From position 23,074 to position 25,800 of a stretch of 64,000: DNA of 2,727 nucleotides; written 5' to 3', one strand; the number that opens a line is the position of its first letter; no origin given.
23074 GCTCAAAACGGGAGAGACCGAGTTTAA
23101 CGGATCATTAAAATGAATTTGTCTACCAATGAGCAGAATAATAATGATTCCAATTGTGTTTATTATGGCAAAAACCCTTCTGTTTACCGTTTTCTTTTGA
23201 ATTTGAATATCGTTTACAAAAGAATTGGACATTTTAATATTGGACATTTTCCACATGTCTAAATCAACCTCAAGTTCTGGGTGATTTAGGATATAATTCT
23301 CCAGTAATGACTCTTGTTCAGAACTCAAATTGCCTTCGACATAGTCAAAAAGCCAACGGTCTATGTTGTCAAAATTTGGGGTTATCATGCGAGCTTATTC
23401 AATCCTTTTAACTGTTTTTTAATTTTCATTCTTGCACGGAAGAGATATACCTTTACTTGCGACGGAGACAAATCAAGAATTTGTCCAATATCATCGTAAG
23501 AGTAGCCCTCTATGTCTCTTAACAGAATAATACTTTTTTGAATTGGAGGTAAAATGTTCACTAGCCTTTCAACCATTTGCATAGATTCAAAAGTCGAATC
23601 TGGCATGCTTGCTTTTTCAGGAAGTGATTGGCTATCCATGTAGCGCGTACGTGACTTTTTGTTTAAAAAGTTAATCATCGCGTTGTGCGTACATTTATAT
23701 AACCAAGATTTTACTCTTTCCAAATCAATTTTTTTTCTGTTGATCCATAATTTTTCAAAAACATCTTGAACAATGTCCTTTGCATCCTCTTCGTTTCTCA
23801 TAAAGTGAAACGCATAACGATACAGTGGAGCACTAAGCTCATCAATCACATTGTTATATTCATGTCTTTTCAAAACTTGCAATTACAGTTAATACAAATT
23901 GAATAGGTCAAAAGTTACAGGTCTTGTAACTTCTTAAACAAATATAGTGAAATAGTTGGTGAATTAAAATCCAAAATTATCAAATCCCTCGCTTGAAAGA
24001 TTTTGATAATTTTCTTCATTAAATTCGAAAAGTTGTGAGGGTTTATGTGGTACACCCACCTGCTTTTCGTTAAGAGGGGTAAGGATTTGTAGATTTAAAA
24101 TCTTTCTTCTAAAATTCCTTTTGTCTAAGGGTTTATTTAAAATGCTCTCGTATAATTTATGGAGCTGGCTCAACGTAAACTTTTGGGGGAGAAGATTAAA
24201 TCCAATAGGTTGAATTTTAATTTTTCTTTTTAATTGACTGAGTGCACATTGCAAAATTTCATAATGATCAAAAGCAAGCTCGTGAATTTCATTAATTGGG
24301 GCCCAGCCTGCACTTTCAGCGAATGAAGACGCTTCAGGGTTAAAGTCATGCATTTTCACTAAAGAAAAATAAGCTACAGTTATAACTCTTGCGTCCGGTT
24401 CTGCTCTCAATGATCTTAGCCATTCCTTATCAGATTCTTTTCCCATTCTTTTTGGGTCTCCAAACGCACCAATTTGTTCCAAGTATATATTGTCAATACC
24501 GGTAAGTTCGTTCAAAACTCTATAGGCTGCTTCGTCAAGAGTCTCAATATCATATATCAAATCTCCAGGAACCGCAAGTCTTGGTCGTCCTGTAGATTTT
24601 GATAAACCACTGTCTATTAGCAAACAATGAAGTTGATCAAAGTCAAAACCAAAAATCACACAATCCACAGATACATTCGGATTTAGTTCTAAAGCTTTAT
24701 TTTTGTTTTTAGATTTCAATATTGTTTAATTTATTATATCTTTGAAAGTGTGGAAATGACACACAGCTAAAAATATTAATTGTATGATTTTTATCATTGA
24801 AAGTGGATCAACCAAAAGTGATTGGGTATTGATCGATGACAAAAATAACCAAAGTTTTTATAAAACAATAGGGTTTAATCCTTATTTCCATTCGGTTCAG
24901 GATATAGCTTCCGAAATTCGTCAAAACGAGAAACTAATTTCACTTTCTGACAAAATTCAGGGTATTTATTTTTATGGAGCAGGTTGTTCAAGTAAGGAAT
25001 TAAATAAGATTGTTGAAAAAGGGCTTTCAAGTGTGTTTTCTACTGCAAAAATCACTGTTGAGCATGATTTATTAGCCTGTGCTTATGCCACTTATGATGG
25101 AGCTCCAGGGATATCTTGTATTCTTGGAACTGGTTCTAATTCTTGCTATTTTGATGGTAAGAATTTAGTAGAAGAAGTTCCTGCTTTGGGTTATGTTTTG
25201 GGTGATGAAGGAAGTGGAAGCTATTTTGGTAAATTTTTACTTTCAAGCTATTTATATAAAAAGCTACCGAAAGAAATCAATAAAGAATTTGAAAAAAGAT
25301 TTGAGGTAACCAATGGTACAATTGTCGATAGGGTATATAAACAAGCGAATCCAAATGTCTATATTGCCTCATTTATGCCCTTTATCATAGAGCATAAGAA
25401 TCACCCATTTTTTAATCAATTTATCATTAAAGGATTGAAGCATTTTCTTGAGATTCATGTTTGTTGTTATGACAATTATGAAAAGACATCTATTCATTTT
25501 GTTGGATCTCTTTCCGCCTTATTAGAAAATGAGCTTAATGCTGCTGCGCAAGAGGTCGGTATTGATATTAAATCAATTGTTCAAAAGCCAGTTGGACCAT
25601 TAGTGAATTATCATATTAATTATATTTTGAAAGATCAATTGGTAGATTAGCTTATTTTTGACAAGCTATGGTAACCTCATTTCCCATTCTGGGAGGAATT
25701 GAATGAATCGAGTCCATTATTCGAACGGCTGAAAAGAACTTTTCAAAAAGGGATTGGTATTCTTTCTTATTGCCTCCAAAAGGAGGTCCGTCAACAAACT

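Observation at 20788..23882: ECF sigma operon with an anti-sigma factor fused to a PorP/SprF-type T9SS barrel, followed by a stand-alone PorP/SprF paralog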

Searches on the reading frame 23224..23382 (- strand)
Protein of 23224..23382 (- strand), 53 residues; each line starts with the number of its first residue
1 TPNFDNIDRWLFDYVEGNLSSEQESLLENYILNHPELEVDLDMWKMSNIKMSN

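Call 60: search_protein_families(library=pfam, alignment_id=A5, max_evalue=1)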
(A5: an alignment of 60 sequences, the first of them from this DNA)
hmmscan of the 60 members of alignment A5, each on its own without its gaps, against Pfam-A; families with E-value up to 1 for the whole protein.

A. member 1, seq(53 aa): 0 families

B. families by the number of members that match (of 60 scanned): 38 families (the first 25 are shown)
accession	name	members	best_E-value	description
PF13490.11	zf-HC2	12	0.00093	Putative zinc-finger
PF07533.21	BRK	11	0.00076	BRK domain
PF16525.10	MHB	3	0.0029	Haemophore, haem-binding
PF05099.18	TerB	3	0.01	Tellurite resistance protein TerB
PF19925.4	DUF6388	3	0.016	Family of unknown function (DUF6388)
PF08897.16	DUF1841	3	0.018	Domain of unknown function (DUF1841)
PF05966.18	Chordopox_A33R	2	0.013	Chordopoxvirus A33R protein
PF16220.10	DUF4880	2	0.018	Domain of unknown function (DUF4880)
PF08400.16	phage_tail_N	2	0.055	Prophage tail fibre N-terminal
PF22533.2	WIV_dom_3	2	0.17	Protein P1-like, WIV domain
PF21593.2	DUF6853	1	0.0054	Family of unknown function (DUF6853)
PF12652.12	CotJB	1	0.012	CotJB protein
PF09710.15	Trep_dent_lipo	1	0.02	Treponema clustered lipoprotein (Trep_dent_lipo)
PF04495.20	GRASP55_65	1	0.023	GRASP55/65 PDZ-like domain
PF08295.17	Sin3_corepress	1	0.042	Sin3 family co-repressor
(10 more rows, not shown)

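Call 61: search_solved_structures(query=A5, max_evalue=10, show_alignments=3)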
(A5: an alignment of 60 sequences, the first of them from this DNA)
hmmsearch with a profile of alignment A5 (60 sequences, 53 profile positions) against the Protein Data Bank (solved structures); distinct sequences matched with E-value up to 10: 30.
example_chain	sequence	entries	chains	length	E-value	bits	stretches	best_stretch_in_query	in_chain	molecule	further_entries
8xif_A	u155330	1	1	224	0.04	16.8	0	2-16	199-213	Uncoating factor OPG117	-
8xig_A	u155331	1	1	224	0.057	16.3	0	2-16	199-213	Uncoating factor OPG117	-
2if6_A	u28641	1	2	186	0.084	15.7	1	10-29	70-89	Hypothetical protein yiiX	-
5wq0_B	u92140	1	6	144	0.14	15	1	20-38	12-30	Stage 0 sporulation protein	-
5wq0_D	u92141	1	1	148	0.14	15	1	20-38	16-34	Stage 0 sporulation protein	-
3j8b_K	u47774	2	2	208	0.2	14.5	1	2-26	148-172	Eukaryotic translation initiation factor 3 subunit K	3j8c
6zvj_K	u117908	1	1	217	0.21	14.5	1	2-26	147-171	Eukaryotic translation initiation factor 3 subunit K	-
28zx_k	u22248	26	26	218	0.21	14.5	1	2-26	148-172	Eukaryotic translation initiation factor 3 subunit K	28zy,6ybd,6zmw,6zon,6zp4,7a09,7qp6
1rz4_A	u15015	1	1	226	0.22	14.4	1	2-26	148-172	Eukaryotic translation initiation factor 3 subunit 11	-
5a5t_K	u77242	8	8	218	0.28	14.1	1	2-27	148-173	EUKARYOTIC TRANSLATION INITIATION FACTOR 3 SUBUNIT K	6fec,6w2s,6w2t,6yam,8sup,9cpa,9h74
11wz_E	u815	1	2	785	0.36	13.7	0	2-16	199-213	Uncoating factor OPG117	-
3may_A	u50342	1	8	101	0.45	13.4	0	25-46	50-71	POSSIBLE EXPORTED PROTEIN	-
10wp_D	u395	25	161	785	0.46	13.4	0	2-16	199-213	Uncoating factor OPG117 | Primase D5 | Monkeypox virus E5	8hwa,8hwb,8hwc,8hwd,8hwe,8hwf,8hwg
3nat_A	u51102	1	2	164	0.47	13.3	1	4-28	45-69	Uncharacterized protein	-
4uf6_C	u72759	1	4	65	0.65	12.9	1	19-40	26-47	NUCLEAR FACTOR RELATED TO KAPPA-B-BINDING PROTEIN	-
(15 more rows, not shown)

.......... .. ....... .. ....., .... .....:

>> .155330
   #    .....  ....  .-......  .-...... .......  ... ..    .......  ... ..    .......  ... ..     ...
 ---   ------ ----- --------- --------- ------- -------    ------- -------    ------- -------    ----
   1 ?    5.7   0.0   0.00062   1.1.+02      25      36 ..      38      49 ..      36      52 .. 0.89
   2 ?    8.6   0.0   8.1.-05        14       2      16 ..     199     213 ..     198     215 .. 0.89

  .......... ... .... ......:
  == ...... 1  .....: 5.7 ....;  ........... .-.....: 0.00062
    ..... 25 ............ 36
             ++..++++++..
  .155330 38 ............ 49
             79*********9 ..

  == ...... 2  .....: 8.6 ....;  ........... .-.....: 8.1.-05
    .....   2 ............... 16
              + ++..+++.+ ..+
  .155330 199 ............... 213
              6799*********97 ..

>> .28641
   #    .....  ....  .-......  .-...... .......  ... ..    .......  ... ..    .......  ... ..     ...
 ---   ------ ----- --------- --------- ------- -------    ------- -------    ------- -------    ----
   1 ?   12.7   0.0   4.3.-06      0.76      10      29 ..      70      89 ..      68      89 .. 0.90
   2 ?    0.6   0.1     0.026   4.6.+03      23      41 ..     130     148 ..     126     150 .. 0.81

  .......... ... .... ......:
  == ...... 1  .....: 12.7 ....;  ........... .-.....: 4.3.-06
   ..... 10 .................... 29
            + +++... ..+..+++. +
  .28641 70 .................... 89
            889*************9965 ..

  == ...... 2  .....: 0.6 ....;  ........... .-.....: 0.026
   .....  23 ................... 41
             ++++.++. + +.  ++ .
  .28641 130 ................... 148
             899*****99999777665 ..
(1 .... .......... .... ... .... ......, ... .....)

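Call 76: predict_structure(alignment_id=A5)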
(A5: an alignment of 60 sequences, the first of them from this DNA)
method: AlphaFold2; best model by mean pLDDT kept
length: 53 residues; sequences in the alignment: 60
mean_pLDDT: 89.3   pTM: 0.68
mean pLDDT of the five models: 89.3, 88.6, 88.3, 88.2, 87.7
residues with pLDDT >= 90: 38; 70-90: 10; 50-70: 4; < 50: 1
segments of 3 or more residues with pLDDT < 50: none
pLDDT, mean of each block of 10 residues (from residue 1): 94 94 96 93 82 51
secondary structure, 60 per line:
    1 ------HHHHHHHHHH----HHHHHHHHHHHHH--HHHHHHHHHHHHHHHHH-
elements in order: H7-16 H21-33 H36-52

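Call 80: fold_search(model_id=the predicted structure, library=pdb)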
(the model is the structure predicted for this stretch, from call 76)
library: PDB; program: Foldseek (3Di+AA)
matches with E <= 10: 8; with E <= 0.001: 0
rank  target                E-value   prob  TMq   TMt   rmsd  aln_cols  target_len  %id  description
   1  3hug_F                3.0e+00  0.57  0.77  0.73   1.9        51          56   20  Crystal structure of Mycobacterium tuberculosis anti-sigma factor RslA in complex with -35 promoter binding domain of  (released 2010-03-02)
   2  2q1z_MODEL_1_B        3.2e+00  0.66  0.75  0.23   1.2        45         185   16  Crystal Structure of Rhodobacter sphaeroides SigE in complex with the anti-sigma ChrR (released 2007-09-18)
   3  5wuq_D                3.7e+00  0.38  0.70  0.57   2.8        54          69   15  Crystal structure of SigW in complex with its anti-sigma RsiW, a zinc binding form (released 2017-03-29)
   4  5wuq_C                4.0e+00  0.44  0.73  0.58   2.4        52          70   12  Crystal structure of SigW in complex with its anti-sigma RsiW, a zinc binding form (released 2017-03-29)
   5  2z2s_B                6.3e+00  0.44  0.76  0.24   1.1        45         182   16  Crystal Structure of Rhodobacter sphaeroides SigE in complex with the anti-sigma ChrR (released 2008-02-05)
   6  2q1z_MODEL_1_D        7.7e+00  0.33  0.75  0.24   1.2        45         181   16  Crystal Structure of Rhodobacter sphaeroides SigE in complex with the anti-sigma ChrR (released 2007-09-18)
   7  1x4p_MODEL_1_A        8.2e+00  0.12  0.60  0.51   3.9        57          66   19  Solution structure of SURP domain in SFRS14 protei (released 2005-11-14)
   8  2z2s_D                9.4e+00  0.28  0.76  0.26   1.1        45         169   16  Crystal Structure of Rhodobacter sphaeroides SigE in complex with the anti-sigma ChrR (released 2008-02-05)

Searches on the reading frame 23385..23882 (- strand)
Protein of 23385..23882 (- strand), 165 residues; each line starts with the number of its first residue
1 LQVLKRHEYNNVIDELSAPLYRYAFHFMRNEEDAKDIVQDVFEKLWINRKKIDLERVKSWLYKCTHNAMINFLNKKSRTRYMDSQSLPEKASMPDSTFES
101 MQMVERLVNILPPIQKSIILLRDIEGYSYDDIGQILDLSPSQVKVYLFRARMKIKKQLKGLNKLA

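Call 3: search_protein_families(library=pfam, proteins=[window:23385-23882:-], max_evalue=1)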
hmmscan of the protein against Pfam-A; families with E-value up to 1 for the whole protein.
window:23385-23882:- (165 aa): 12 families
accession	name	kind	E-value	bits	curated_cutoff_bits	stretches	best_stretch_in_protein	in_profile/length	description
PF08281.18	Sigma70_r4_2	-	1.4e-16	60.3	25.7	1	102-154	2-54/54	Sigma-70, region 4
PF04542.20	Sigma70_r2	-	6.4e-15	55.1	24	1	15-79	4-71/71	Sigma-70 region 2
PF04545.22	Sigma70_r4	-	1.6e-09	37.6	24.1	1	110-156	4-50/50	Sigma-70, region 4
PF07638.17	Sigma70_ECF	-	6.8e-05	23.3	21.1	1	93-159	119-184/185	ECF sigma factor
PF22233.2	PhyR_sigma-like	-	0.00024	21.2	27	1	117-157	10-50/50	Response regulator PhyR, sigma-like domain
PF22029.2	PhyR_sigma2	-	0.0012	19.3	27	1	22-66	10-55/55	Sigma2 domain of PhyR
PF00196.25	GerE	-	0.0057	16.7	23.5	1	124-155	15-46/57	Bacterial regulatory proteins, luxR family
PF13384.12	HTH_23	-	0.014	15.7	24.6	1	118-144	10-35/50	Homeodomain-like domain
PF07626.16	PSD3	-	0.026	15.4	23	1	122-151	28-57/65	Protein of unknown function (DUF1587)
PF19935.4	DUF6398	-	0.083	13.7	27.2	1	32-100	16-86/106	Domain of unknown function (DUF6398)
PF13518.12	HTH_28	-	0.18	12.4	25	1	119-144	6-30/52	Helix-turn-helix domain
PF03048.19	Herpes_UL92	-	0.23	11.7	21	0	5-44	78-114/191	UL92 family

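Call 4: search_protein_families(library=ncbifam, proteins=[window:23385-23882:-], max_evalue=1)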
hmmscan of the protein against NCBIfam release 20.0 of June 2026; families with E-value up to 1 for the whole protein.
window:23385-23882:- (165 aa): 97 families (the best 25 are shown)
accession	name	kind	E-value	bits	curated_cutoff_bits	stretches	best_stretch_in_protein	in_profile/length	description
NF058625.1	sigma_PG0214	equivalog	1.2e-40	139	130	1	5-162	2-165/170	GFO_1088 family ECF-type sigma factor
TIGR02950.1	SigM_subfam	subfamily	3.7e-28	98.4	147.95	1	12-158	5-158/159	RNA polymerase sigma factor, SigM family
TIGR02985.1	Sig70_bacteroi1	subfamily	1.7e-27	96.6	126.4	1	9-158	3-162/162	RNA polymerase sigma-70 factor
TIGR02937.1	sigma70-ECF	superfamily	3e-25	88.8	42.9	1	11-158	5-165/165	sigma-70 family RNA polymerase sigma factor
NF053879.1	RNAPolSigSigVBac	equivalog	6.2e-24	84.5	190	1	10-159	7-156/160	RNA polymerase sigma factor SigV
NF007226.0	PRK09644.1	equivalog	1.8e-23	83.4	199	1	20-159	14-158/166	RNA polymerase sigma factor SigM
NF009170.0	PRK12517.1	subfamily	2.9e-20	72.5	197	1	4-159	20-177/188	RNA polymerase sigma factor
TIGR02954.1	Sig70_famx3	hypoth_equivalog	8.1e-20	71.3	188.5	1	6-159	15-168/170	RNA polymerase sigma-70 factor, TIGR02954 family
NF009193.0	PRK12541.1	equivalog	1.1e-19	71.3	171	1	5-156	3-158/161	RNA polymerase sigma factor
NF007215.0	PRK09637.1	equivalog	1.5e-19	70.7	212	1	10-159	4-155/181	RNA polymerase sigma factor SigZ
TIGR02983.1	SigE-fam_strep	subfamily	2.1e-19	70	141.55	1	6-159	5-159/162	SigE family RNA polymerase sigma factor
TIGR02959.1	SigZ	equivalog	2.3e-19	69.9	168.65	1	17-160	5-150/170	RNA polymerase sigma factor SigZ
NF008888.0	PRK11922.1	equivalog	9.3e-19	68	204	1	10-159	33-197/231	RNA polymerase sigma factor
NF007223.0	PRK09641.1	equivalog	6.7e-18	65.2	209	1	7-159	18-185/187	RNA polymerase sigma factor SigW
NF007222.0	PRK09640.1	equivalog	8e-17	61.4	194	1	8-162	27-186/188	RNA polymerase sigma factor SigX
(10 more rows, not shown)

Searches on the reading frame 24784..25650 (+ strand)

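Call 68: search_protein_families(library=pfam, proteins=[window:24784-25650:+], max_evalue=0.001)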
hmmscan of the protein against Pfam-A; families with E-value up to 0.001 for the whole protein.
window:24784-25650:+ (288 aa): 1 family
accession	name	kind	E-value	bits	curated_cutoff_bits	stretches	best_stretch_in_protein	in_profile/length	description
PF01869.26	BcrAD_BadFG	-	4.3e-07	30.1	31.5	1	5-150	3-149/271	BadF/BadG/BcrA/BcrD ATPase family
